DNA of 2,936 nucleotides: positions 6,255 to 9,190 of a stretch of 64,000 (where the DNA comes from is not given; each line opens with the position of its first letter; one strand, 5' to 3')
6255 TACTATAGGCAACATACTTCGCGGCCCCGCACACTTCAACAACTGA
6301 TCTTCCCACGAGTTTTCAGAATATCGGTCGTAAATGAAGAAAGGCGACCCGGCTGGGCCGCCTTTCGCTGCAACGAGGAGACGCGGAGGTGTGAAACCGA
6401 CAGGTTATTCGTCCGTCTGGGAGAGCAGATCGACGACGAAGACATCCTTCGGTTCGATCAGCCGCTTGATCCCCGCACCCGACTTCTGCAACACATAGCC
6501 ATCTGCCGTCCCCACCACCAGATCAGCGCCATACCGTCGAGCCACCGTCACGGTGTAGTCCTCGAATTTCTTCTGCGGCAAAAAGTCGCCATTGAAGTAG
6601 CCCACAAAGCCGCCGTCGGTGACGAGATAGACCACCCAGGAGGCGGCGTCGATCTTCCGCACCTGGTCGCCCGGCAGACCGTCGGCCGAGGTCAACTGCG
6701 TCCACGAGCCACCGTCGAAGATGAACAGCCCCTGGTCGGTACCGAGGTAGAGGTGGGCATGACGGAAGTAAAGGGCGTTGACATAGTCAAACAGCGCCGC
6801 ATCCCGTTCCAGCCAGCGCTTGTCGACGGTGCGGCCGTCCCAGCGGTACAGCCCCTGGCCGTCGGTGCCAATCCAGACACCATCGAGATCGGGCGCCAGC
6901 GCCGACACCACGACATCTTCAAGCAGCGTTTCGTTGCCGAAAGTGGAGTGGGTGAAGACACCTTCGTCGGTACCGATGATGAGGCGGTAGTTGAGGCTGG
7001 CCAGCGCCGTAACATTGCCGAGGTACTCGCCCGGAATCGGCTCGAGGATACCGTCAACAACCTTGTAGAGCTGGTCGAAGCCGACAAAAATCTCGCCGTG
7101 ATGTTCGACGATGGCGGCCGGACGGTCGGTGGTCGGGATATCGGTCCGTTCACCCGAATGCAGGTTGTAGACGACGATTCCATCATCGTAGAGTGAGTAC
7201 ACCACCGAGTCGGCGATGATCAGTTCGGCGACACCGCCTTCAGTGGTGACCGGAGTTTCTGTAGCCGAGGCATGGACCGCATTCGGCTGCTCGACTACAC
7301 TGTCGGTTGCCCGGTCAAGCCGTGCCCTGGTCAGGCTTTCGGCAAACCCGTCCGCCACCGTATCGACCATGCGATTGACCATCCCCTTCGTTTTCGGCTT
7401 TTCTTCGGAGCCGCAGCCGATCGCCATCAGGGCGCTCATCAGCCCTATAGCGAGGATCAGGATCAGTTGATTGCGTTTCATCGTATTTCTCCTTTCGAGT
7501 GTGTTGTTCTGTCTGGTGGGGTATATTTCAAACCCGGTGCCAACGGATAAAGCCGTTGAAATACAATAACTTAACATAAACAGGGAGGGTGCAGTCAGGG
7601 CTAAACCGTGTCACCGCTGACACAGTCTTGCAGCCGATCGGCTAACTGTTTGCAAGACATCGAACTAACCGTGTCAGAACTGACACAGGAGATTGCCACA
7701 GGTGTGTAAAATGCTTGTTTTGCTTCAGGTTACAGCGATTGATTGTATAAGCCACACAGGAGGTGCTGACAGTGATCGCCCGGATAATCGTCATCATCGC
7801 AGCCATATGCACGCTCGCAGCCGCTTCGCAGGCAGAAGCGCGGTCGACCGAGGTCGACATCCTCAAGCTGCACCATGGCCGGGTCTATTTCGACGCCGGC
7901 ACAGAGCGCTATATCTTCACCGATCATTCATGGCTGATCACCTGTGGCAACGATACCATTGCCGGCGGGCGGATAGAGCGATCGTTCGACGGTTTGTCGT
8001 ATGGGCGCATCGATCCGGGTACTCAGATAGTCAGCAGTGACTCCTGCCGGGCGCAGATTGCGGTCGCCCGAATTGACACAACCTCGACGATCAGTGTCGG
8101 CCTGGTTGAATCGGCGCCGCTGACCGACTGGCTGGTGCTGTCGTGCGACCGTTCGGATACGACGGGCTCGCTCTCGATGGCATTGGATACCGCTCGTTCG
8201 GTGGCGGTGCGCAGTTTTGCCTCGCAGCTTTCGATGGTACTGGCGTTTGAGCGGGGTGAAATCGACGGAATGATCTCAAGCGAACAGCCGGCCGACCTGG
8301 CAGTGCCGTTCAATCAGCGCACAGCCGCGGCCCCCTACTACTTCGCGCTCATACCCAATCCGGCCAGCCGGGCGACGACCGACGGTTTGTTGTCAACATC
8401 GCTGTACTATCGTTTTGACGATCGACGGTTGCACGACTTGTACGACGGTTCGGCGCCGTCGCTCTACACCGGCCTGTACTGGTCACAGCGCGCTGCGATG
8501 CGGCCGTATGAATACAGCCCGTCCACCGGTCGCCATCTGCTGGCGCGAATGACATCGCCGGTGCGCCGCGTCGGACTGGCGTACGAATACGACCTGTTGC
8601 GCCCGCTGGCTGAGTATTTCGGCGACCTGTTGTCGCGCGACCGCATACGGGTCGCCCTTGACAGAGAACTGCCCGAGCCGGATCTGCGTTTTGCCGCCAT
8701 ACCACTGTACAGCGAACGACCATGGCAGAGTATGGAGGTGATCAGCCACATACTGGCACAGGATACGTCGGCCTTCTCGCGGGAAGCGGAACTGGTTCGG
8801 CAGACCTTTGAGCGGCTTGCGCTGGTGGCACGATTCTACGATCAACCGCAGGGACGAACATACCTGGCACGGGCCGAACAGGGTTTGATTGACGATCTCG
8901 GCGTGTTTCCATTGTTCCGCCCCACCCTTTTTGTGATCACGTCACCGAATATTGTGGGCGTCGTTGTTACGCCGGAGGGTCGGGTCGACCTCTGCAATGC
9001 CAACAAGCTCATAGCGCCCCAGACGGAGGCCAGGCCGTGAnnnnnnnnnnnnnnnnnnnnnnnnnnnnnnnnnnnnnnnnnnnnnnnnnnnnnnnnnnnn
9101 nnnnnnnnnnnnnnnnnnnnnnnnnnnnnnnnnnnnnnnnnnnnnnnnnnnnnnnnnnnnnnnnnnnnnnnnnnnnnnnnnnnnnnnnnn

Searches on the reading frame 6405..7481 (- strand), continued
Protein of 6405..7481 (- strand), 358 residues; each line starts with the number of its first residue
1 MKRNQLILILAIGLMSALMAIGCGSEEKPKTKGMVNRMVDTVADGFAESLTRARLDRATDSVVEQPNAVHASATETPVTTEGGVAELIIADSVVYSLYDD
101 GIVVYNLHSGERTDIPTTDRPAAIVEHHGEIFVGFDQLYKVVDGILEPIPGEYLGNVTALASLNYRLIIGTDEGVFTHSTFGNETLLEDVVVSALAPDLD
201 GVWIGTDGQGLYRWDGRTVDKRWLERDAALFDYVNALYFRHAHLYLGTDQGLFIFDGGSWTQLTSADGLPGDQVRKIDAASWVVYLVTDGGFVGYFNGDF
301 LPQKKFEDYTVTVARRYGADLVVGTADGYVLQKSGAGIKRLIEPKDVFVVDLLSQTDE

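Call 35: search_protein_families(library=pfam, proteins=[window:6405-7481:-, L100:4134-5807:-, L091:1119-1451:+], max_evalue=5)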
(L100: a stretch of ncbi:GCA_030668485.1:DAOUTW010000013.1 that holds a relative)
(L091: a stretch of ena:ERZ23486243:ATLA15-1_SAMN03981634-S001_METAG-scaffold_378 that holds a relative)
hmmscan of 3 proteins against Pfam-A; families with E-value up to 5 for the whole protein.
window:6405-7481:- (358 aa): 2 families
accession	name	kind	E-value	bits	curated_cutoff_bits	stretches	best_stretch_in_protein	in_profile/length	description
PF07494.17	Reg_prop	-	0.18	12.6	20.4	0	189-208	4-24/24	Two component regulator propeller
PF00780.28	CNH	-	0.38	11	26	0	241-256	2-17/255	CNH domain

L100:4134-5807:- (557 aa): 1 family
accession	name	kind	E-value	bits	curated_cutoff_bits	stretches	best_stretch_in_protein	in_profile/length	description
PF00496.27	SBP_bac_5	-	2.1e-11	44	32.4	1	132-294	2-174/368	Bacterial extracellular solute-binding proteins, family 5 Middle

L091:1119-1451:+ (110 aa): 0 families
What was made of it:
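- On Beta-propeller lipoprotein (Reg_prop-like): The Pfam Reg_prop hit for the window protein is below threshold (E = 0.18, call 35).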

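Call 44: predict_structure(alignment_id=A2)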
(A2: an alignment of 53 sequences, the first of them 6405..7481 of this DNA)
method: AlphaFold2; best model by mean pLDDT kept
length: 358 residues; sequences in the alignment: 53
mean_pLDDT: 82.5   pTM: 0.75
mean pLDDT of the five models: 82.5, 82.5, 81.8, 81.3, 80.3
residues with pLDDT >= 90: 248; 70-90: 16; 50-70: 27; < 50: 67
segments of 3 or more residues with pLDDT < 50: 22-79, 355-358
pLDDT, mean of each block of 10 residues (from residue 1): 60 61 40 31 39 41 40 41 91 95 97 95 97 97 96 95 97 97 96 97 97 97 86 96 96 94 97 97 97 97 96 96 97 96 73 49
secondary structure, 60 per line:
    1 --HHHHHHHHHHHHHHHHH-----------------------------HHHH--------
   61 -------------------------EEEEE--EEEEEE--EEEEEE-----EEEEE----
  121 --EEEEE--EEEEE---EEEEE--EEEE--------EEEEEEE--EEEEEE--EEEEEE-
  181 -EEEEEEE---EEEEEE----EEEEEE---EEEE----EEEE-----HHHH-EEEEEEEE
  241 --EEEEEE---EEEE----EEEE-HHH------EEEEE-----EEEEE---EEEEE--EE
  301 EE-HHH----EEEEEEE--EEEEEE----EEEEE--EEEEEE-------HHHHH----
elements in order: H3-19 H49-52 E86-90 E93-98 E101-106 E112-116 E123-127 E130-134 E138-142 E145-148 E157-163 E166-171 E174-179 E182-188 E192-197 E202-207 E211-214 E219-222 H228-231 E233-240 E243-248 E252-255 E260-263 E274-278 E284-288 E292-296 E299-302 E311-317 E320-325 E330-334 E337-342 H350-354
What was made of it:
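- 6405..7481 (-): Target gene: a 358-aa lipoprotein. It has a signal peptide with an invariant lipobox Cys23, a disordered linker of about 60 residues, and a Reg_prop-like beta-propeller over residues ~85-345 (seven blades by my count of 28 strands). AlphaFold model with pLDDT 82.5 (call 44).
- On Beta-propeller lipoprotein (Reg_prop-like): The model has 28 strands with pLDDT above 90 over residues ~85-345 (call 44).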

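Call 48: fold_search(model_id=the predicted structure, library=pdb)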
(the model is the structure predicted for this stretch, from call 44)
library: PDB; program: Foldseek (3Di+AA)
matches with E <= 10: 1418; with E <= 0.001: 1066
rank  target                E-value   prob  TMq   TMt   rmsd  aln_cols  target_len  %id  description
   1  4a2l_C                1.3e-10  1.00  0.35  0.17  23.3       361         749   16  Structure of the periplasmic domain of the heparin and heparan sulphate sensing hybrid two component system BT4663 in  (released 2012-05-02)
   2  4a2l_B                1.4e-10  1.00  0.60  0.30   5.4       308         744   16  Structure of the periplasmic domain of the heparin and heparan sulphate sensing hybrid two component system BT4663 in  (released 2012-05-02)
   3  4a2l_F                2.0e-10  1.00  0.34  0.17  23.2       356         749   15  Structure of the periplasmic domain of the heparin and heparan sulphate sensing hybrid two component system BT4663 in  (released 2012-05-02)
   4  4a2l_D                3.0e-10  1.00  0.59  0.30   3.8       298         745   16  Structure of the periplasmic domain of the heparin and heparan sulphate sensing hybrid two component system BT4663 in  (released 2012-05-02)
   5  4a2m_D                3.2e-10  1.00  0.59  0.30   6.7       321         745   16  Structure of the periplasmic domain of the heparin and heparan sulphate sensing hybrid two component system BT4663 in  (released 2012-05-02)
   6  6wnx_D                3.9e-10  1.00  0.57  0.51   3.7       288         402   12  FBXW11-SKP1 in complex with a pSer33/pSer37 Beta-Catenin peptide (released 2020-05-06)
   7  4a2l_E                4.3e-10  1.00  0.60  0.30   3.7       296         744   16  Structure of the periplasmic domain of the heparin and heparan sulphate sensing hybrid two component system BT4663 in  (released 2012-05-02)
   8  4a2m_C                6.4e-10  1.00  0.58  0.30   5.5       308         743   16  Structure of the periplasmic domain of the heparin and heparan sulphate sensing hybrid two component system BT4663 in  (released 2012-05-02)
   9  6m92_A                9.7e-10  1.00  0.56  0.51   3.8       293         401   12  Monophosphorylated pSer33 b-Catenin peptide, b-TrCP/Skp1, NRX-2663 ternary complex (released 2019-04-03)
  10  6wnx_A                9.7e-10  1.00  0.57  0.50   3.7       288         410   12  FBXW11-SKP1 in complex with a pSer33/pSer37 Beta-Catenin peptide (released 2020-05-06)
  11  6y7o_A                1.3e-09  1.00  0.52  0.58   4.6       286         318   17  The complex between the eight-bladed symmetrical designer protein Tako8 and the silicotungstic acid Keggin (STA) (released 2020-12-16)
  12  6y7n_A                1.3e-09  1.00  0.51  0.57   5.2       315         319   15  The crystal structure of the eight-bladed symmetrical designer protein Tako8 in the presence of tellurotungstic Anders (released 2020-12-16)
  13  4a2m_A                1.3e-09  1.00  0.58  0.30   5.3       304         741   17  Structure of the periplasmic domain of the heparin and heparan sulphate sensing hybrid two component system BT4663 in  (released 2012-05-02)
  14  6g6m                  1.5e-09  1.00  0.52  0.58   4.6       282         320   17  Crystal structure of the computationally designed Tako8 protein in P42212 (released 2018-11-28)
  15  4a2m_B                1.5e-09  1.00  0.36  0.18  24.9       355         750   16  Structure of the periplasmic domain of the heparin and heparan sulphate sensing hybrid two component system BT4663 in  (released 2012-05-02)
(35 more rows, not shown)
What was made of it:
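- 6405..7481 (-): The best Foldseek hits are the BT4663/BT4673/BT3049 periplasmic sensor propellers, BamB and WD40 proteins (call 48).
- On Beta-propeller lipoprotein (Reg_prop-like): Foldseek finds propellers with E of 1e-10 (call 48).
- Closest known: Bacteroides hybrid two-component sensors with Reg_prop propellers. Same: The lipoprotein's propeller is structurally closest to the periplasmic glycan-sensing propellers of BT4663, BT4673 and BT3049 (call 48).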

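Call 69: search_protein_families(library=pfam, proteins=[L018:8714-9445:+, L018:9523-10311:+, L018:7643-7990:+])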
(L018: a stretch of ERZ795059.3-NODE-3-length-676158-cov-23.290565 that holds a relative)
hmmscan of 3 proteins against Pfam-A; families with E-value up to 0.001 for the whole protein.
L018:8714-9445:+ (243 aa): 3 families
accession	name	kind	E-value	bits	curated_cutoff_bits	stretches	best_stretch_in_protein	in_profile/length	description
PF06429.18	Flg_bbr_C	-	4.1e-16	58.7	23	1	193-235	1-43/46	Flagellar basal body rod FlgEFG protein C-terminal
PF22692.1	LlgE_F_G_D1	-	8e-14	52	27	1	85-148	1-63/64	Flagellar hook protein FlgE/F/G D1 domain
PF00460.25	Flg_bb_rod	-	3.4e-08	33.7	20.7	1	10-35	6-31/31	Flagella basal body rod protein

L018:9523-10311:+ (262 aa): 3 families
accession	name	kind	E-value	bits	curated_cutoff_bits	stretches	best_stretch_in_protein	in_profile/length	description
PF22692.1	LlgE_F_G_D1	-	8.4e-28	96.8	27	1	96-159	1-64/64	Flagellar hook protein FlgE/F/G D1 domain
PF06429.18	Flg_bbr_C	-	1.6e-23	82.4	23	1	216-260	2-46/46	Flagellar basal body rod FlgEFG protein C-terminal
PF00460.25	Flg_bb_rod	-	1.6e-08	34.7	20.7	1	5-35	1-31/31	Flagella basal body rod protein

L018:7643-7990:+ (115 aa): 0 families

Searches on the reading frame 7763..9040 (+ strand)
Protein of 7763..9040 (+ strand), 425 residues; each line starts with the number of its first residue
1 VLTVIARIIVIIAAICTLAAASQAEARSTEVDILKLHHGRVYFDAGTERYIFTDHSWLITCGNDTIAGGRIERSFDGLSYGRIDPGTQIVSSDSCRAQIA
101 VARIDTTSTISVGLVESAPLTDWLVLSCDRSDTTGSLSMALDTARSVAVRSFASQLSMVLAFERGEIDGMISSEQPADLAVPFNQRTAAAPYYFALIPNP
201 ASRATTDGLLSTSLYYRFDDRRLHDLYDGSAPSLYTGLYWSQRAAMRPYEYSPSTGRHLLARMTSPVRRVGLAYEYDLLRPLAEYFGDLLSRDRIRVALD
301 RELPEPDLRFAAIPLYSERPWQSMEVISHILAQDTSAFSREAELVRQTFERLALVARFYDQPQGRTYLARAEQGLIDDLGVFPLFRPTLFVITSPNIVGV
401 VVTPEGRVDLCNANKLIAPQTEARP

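Call 3: search_protein_families(library=pfam, proteins=[window:7763-9040:+])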
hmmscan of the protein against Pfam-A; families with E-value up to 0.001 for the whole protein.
window:7763-9040:+ (425 aa): 0 families

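Call 9: search_protein_families(library=ncbifam, proteins=[window:7763-9040:+], max_evalue=0.01)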
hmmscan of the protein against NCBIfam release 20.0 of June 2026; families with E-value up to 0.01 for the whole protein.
window:7763-9040:+ (425 aa): 0 families

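Call 35: search_protein_families(library=pfam, proteins=[window:7772-9040:+], max_evalue=5)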
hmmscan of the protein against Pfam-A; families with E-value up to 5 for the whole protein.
window:7772-9040:+ (422 aa): 0 families

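Call 46: find_homologous_proteins(query=window:7772-9040:+)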
Query window:7772-9040:+ (422 aa): 25 proteins with E <= 0.001 among 8000 candidates.
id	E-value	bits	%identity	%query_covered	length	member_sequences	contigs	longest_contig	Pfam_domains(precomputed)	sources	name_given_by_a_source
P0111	8.6e-277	935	100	100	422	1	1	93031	-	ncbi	-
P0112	2.5e-153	529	57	100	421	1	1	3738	-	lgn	-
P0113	1.9e-135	470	53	97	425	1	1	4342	-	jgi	-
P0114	2.5e-47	180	29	93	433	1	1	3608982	-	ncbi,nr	ncbi:MAG: hypothetical protein JSV52_00165 [Candidatus Zixiibacteriota bacterium]|nr:MAG: hypothetic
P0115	7.8e-46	175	30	99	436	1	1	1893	-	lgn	-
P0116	8.7e-45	172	30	99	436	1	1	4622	-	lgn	-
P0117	2.2e-44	170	32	99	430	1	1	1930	-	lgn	-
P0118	6.6e-43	165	30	93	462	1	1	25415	-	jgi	jgi:hypothetical protein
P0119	7.0e-40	155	31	91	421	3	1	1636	-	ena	-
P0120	2.7e-39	153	29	100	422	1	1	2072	-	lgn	-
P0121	1.4e-38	151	29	96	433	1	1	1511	-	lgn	-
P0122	4.0e-38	150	28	99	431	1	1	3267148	-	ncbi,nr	ncbi:MAG: hypothetical protein JSU74_11395 [Candidatus Zixiibacteriota bacterium]|nr:MAG: hypothetic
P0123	6.8e-38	149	31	99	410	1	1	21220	-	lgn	-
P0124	2.7e-37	147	31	95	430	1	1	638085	-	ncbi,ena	-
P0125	3.0e-37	147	30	98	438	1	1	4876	-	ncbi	-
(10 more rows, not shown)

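Call 61: predict_structure(alignment_id=A4)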
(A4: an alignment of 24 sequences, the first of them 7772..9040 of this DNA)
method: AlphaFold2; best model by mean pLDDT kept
length: 422 residues; sequences in the alignment: 24
mean_pLDDT: 86.4   pTM: 0.79
mean pLDDT of the five models: 86.4, 84.8, 84.8, 84.8, 84.0
residues with pLDDT >= 90: 246; 70-90: 129; 50-70: 21; < 50: 26
segments of 3 or more residues with pLDDT < 50: 15-23, 127-141
pLDDT, mean of each block of 10 residues (from residue 1): 73 48 73 89 90 87 88 92 69 88 87 85 61 34 80 94 94 88 93 94 91 94 82 91 91 94 93 94 97 96 95 93 96 91 97 93 95 96 94 90 88 75 49
secondary structure, 60 per line:
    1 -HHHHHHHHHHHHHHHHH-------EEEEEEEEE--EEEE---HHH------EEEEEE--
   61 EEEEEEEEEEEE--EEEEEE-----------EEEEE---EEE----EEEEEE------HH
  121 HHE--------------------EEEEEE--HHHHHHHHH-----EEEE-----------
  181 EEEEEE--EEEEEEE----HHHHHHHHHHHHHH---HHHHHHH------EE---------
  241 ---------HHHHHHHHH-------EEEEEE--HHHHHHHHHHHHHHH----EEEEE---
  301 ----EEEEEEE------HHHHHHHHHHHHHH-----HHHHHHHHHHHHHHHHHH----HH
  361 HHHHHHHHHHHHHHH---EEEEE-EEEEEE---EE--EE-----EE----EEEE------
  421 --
elements in order: H2-18 E26-34 E37-40 E53-58 E61-72 E75-80 E92-96 E100-102 E107-112 H119-122 E144-149 H152-160 E166-169 E181-186 E189-195 H200-213 H217-223 H250-258 E266-271 H274-288 E293-297 E305-311 H318-331 H337-354 H359-375 E379-383 E385-390 E411-414
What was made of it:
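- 7772..9040 (+): First gene of the divergent operon: a secreted 422-aa protein with a family-5 solute-binding-protein fold and no Pfam hit. It is probably the ligand-sensing partner of the kinase. Model pLDDT 86.4 (call 61).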

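Call 65: fold_search(model_id=the predicted structure, library=pdb)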
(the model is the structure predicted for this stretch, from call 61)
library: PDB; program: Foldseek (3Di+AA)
matches with E <= 10: 1275; with E <= 0.001: 186
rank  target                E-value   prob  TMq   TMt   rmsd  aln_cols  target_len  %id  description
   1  2grv_C                6.5e-13  1.00  0.47  0.40  21.1       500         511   11  Crystal Structure of LpqW (released 2006-07-18)
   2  2grv_B                1.4e-12  1.00  0.47  0.40  21.4       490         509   11  Crystal Structure of LpqW (released 2006-07-18)
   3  5u4o                  1.5e-12  1.00  0.47  0.42   5.0       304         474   11  A 2.05A X-Ray Structureof A Bacterial Extracellular Solute-binding Protein, family 5 for Bacillus anthracis str. Ames (released 2017-03-08)
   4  2grv_A                1.7e-12  1.00  0.49  0.41  21.3       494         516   11  Crystal Structure of LpqW (released 2006-07-18)
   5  4oer_A                2.0e-12  1.00  0.46  0.39  17.1       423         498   15  Crystal structure of NikA from Brucella suis, unliganded form (released 2014-10-01)
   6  4dcx_B                5.2e-12  1.00  0.49  0.42   4.9       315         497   16  X-ray structure of NikA in complex with Fe(1R,2R)-N,N'-Bis(2-pyridylmethyl)-N,N'-dicarboxymethyl-1,2-cyclohexanediamin (released 2012-05-09)
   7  2noo                  5.9e-12  1.00  0.48  0.41   4.7       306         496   15  Crystal Structure of Mutant NikA (released 2007-01-23)
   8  1uiv_A                7.1e-12  1.00  0.48  0.42   5.0       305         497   15  Crystal structures of the liganded and unliganded nickel binding protein NikA from Escherichia coli (Nickel liganded f (released 2004-02-03)
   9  3e3k_B                7.1e-12  1.00  0.51  0.44   4.9       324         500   16  Structural characterization of a putative endogenous metal chelator in the periplasmic nickel transporter NikA (butane (released 2008-09-16)
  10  8efz_A                7.1e-12  1.00  0.50  0.44  19.2       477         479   10  Crystal structure of CcNikZ-II, apoprotein (released 2024-03-13)
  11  5za4                  8.0e-12  1.00  0.49  0.43   4.8       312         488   11  Crystal structure of Sialic acid Binding protein from Haemophilus ducreyi (released 2018-10-24)
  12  6i3g                  9.0e-12  1.00  0.48  0.43  19.4       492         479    9  Crystal structure of a putative peptide binding protein AppA from Clostridium difficile (released 2019-04-10)
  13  5yh8                  1.2e-11  1.00  0.48  0.41   5.9       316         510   12  The crystal structure of Staphylococcus aureus CntA in complex with staphylopine and nickel (released 2018-03-28)
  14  5on9_B                1.3e-11  1.00  0.49  0.42   4.8       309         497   16  Crystal structure of NikA in complex with reduced Fe-L1 (N-(2-hydroxybenzyl)-N'-(2-thiomethylbenzyl)-N,N'-ethylenediam (released 2017-12-13)
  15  8c6r                  1.3e-11  1.00  0.51  0.44   4.4       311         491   14  PBP AccA from A. tumefaciens Bo542 in apoform 4 (released 2024-01-24)
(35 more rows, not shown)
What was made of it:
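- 7772..9040 (+): Foldseek hits are LpqW, NikA and DppA/OppA-type proteins (call 65).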
